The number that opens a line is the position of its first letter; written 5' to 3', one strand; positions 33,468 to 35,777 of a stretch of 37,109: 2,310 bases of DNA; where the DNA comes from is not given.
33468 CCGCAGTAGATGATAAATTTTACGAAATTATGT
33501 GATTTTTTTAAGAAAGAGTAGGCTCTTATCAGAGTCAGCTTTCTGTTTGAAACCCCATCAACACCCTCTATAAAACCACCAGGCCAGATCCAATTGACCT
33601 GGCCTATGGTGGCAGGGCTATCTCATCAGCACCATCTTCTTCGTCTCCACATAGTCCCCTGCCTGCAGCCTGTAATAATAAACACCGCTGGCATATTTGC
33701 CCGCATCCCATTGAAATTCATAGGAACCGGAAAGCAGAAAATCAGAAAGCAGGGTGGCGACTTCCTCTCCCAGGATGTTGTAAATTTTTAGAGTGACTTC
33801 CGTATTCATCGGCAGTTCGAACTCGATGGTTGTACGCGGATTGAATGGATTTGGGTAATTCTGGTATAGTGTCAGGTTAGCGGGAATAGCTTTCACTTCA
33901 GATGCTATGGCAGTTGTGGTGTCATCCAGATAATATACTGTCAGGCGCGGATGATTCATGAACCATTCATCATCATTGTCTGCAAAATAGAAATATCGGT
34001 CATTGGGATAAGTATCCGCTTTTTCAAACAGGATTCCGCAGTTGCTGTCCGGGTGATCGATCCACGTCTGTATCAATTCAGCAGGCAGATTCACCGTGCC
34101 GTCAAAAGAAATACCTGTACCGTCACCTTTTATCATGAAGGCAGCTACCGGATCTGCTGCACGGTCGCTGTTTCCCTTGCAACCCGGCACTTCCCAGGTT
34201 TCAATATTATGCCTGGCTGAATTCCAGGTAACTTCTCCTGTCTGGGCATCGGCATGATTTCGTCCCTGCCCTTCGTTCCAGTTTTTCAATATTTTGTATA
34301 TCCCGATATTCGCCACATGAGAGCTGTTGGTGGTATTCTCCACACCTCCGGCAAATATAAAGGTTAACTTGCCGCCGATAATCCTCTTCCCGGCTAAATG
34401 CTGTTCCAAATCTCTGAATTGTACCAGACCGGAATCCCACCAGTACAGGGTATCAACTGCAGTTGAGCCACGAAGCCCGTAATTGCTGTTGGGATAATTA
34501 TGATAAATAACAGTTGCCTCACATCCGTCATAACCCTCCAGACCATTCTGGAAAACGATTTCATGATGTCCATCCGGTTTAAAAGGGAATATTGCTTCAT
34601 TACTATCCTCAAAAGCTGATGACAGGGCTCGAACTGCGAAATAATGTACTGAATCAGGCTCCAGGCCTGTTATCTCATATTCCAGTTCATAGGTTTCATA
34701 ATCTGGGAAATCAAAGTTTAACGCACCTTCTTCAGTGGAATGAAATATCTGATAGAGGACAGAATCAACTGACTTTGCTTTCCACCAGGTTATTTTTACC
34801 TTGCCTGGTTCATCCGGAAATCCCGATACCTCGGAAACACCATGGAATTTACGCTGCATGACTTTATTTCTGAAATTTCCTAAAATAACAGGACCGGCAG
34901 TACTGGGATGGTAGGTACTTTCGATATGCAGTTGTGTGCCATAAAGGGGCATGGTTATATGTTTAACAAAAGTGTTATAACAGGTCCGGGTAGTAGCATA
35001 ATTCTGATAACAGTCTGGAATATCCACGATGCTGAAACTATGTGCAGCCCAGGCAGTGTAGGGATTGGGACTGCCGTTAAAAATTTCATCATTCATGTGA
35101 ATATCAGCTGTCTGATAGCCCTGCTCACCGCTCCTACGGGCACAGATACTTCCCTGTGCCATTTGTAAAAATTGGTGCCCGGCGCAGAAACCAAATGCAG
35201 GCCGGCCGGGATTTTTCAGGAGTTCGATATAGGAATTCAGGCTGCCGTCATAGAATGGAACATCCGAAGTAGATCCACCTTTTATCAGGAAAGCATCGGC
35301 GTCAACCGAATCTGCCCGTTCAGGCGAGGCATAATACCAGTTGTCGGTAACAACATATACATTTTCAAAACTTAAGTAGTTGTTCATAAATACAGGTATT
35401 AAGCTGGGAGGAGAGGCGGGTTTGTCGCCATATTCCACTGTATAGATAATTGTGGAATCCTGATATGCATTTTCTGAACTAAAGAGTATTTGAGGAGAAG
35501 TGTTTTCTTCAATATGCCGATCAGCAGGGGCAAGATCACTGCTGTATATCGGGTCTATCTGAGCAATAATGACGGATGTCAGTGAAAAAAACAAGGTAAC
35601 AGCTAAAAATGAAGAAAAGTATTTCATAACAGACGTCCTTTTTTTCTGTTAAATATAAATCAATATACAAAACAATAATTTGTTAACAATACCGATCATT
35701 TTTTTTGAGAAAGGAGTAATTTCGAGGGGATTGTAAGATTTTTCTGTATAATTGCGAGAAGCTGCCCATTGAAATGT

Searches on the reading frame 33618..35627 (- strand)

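Call 92: search_protein_families(library=padloc, proteins=[window:33618-35627:-], max_evalue=0.001)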
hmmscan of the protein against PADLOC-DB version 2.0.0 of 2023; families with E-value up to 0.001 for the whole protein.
window:33618-35627:- (669 aa): 0 families

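Call 93: search_protein_families(library=pfam, proteins=[window:33618-35627:-], max_evalue=0.001)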
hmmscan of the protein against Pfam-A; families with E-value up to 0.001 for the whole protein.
window:33618-35627:- (669 aa): 3 families
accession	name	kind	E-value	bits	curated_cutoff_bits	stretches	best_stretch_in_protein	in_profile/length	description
PF00117.34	GATase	-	4e-13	49.9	22.8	1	90-251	22-185/190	Glutamine amidotransferase class-I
PF18962.6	Por_Secre_tail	-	4.1e-09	37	27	1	591-666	2-74/75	Secretion system C-terminal sorting domain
PF13860.13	FlgD_ig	-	0.00026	21.4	27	1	600-656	13-75/79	FlgD Ig-like domain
